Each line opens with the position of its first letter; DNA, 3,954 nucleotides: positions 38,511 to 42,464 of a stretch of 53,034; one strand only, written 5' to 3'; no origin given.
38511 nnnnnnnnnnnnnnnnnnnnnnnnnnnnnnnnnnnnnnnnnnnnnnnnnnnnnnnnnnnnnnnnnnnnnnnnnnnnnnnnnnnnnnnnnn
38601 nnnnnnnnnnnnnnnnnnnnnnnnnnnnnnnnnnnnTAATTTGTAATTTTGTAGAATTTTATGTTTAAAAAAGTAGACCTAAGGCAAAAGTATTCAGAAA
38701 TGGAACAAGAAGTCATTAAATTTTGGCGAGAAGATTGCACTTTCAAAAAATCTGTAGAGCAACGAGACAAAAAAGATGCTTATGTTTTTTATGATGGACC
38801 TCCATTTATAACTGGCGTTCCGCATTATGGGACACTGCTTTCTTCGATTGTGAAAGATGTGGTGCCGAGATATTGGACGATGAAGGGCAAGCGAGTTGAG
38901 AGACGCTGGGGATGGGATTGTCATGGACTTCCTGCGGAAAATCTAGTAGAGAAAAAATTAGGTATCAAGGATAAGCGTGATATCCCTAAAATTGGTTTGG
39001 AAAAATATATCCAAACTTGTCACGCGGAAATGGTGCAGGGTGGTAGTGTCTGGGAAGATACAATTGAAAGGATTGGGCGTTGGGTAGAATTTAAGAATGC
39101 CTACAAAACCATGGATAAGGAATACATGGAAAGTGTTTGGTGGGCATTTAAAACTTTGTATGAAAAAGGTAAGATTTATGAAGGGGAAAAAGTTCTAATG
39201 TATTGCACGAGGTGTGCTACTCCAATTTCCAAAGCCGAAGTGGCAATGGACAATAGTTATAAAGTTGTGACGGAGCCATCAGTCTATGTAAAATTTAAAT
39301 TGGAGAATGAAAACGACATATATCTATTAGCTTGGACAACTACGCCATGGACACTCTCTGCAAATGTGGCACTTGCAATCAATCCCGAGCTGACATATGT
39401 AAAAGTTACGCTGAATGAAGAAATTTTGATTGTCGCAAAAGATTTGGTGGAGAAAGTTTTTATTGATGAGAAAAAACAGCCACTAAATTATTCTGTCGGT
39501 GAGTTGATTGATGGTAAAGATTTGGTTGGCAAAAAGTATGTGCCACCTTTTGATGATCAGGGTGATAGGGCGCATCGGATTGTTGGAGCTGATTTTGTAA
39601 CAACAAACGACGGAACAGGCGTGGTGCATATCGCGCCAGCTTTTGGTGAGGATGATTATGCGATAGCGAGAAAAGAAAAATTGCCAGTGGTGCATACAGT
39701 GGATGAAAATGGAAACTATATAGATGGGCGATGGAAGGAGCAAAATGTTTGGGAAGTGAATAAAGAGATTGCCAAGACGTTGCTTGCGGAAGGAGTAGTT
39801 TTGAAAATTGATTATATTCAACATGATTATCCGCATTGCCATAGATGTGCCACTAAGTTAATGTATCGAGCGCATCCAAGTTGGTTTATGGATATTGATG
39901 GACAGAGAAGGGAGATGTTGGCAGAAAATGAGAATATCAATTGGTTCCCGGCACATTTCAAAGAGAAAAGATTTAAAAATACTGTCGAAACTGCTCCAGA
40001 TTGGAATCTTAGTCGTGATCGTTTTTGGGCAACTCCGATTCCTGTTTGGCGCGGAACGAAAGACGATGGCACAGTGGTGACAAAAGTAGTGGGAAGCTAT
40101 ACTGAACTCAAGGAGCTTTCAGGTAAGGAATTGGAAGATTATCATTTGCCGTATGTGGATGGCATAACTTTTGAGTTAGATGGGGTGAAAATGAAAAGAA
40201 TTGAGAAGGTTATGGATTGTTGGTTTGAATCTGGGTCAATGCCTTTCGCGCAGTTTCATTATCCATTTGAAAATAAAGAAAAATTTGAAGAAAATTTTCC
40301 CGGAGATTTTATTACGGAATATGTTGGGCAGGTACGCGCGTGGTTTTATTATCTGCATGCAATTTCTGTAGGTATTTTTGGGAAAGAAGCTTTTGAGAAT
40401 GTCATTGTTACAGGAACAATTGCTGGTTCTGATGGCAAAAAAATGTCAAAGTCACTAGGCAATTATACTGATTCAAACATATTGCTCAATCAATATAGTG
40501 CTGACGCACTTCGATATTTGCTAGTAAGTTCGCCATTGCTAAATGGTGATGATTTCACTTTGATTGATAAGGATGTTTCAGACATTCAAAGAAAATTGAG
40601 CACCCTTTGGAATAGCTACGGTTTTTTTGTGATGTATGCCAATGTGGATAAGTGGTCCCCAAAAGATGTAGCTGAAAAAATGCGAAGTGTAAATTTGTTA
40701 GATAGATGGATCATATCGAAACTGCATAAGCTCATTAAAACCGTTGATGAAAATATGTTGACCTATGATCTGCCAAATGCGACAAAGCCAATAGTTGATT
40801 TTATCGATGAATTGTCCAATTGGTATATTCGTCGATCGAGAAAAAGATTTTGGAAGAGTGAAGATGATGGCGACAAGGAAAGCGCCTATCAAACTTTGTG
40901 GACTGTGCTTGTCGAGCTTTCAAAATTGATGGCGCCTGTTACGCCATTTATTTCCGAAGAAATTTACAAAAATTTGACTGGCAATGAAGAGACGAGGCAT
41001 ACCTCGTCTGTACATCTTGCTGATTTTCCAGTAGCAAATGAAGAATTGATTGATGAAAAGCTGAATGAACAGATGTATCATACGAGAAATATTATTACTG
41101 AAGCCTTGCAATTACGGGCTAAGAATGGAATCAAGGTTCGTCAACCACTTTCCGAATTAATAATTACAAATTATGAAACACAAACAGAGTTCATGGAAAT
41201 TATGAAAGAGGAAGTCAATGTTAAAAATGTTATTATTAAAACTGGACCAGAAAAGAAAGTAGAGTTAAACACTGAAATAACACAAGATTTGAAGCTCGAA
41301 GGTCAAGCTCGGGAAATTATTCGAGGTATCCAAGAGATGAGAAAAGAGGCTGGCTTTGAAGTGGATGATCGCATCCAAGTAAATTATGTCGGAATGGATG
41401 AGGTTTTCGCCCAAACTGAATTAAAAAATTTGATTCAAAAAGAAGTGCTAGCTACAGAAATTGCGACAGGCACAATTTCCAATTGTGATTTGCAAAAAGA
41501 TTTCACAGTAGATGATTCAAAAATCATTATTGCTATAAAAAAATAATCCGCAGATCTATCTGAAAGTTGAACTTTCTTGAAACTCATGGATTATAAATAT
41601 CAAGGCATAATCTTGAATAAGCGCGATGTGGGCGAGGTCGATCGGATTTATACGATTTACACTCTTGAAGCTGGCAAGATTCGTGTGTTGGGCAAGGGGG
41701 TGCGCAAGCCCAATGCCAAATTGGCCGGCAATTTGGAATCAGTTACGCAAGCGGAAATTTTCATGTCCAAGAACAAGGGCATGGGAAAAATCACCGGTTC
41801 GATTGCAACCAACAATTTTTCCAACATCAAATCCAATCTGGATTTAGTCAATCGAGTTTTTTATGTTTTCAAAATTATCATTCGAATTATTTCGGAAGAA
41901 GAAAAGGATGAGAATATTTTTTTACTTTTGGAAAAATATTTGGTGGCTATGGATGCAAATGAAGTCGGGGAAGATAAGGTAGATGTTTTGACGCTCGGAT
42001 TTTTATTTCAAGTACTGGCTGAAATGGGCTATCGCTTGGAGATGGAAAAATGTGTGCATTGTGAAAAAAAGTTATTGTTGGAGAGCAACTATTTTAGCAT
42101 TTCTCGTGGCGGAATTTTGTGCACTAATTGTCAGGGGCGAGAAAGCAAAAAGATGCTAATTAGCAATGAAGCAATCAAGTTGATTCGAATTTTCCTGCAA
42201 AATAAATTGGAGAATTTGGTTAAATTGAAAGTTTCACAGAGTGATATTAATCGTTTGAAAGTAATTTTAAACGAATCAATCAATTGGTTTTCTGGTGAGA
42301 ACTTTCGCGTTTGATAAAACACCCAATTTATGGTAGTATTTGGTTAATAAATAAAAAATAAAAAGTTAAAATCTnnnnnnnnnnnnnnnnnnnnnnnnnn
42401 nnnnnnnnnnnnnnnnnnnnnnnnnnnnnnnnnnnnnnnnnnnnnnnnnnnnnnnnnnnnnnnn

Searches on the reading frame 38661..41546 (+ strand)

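Call 64: search_protein_families(library=pfam, proteins=[window:38661-41546:+])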
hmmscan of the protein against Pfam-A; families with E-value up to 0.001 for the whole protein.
window:38661-41546:+ (961 aa): 6 families
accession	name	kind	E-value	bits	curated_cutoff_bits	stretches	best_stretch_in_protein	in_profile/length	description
PF00133.28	tRNA-synt_1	-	9.5e-122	407.1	22.7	1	18-627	2-408/414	tRNA synthetases class I (I, L, M and V)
PF08264.19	Anticodon_1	-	5.5e-35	120.9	25.1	1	681-832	1-146/148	Anticodon-binding domain of tRNA ligase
PF19302.4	DUF5915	-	7e-19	68.6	27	1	841-961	78-194/195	Domain of unknown function (DUF5915)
PF09334.17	tRNA-synt_1g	-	1.1e-16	61.1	20.1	2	48-194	8-135/391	tRNA synthetases class I (M)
PF01406.26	tRNA-synt_1e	-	7.9e-05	22.6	27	1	568-624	228-283/301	tRNA synthetases class I (C) catalytic domain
PF13603.12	tRNA-synt_1_2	-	0.00024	21.1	25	1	209-353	11-146/185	Leucyl-tRNA synthetase, editing domain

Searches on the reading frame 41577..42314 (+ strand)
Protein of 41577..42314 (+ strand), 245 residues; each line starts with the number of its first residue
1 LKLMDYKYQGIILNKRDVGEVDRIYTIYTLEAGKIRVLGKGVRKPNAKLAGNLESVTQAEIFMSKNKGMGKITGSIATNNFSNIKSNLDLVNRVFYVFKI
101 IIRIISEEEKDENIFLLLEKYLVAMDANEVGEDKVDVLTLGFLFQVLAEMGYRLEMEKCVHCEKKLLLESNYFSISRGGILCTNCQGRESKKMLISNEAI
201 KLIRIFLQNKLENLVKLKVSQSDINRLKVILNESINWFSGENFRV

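Call 64: search_protein_families(library=pfam, proteins=[window:41577-42314:+])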
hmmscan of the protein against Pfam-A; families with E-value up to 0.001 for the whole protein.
window:41577-42314:+ (245 aa): 2 families
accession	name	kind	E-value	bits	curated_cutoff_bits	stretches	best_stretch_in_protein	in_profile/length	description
PF02565.21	RecO_C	-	9.5e-23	81.1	22.1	1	95-237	11-147/157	Recombination protein O C terminal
PF11967.14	RecO_N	-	5.4e-16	58.8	27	1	4-76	1-75/80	Recombination protein O N terminal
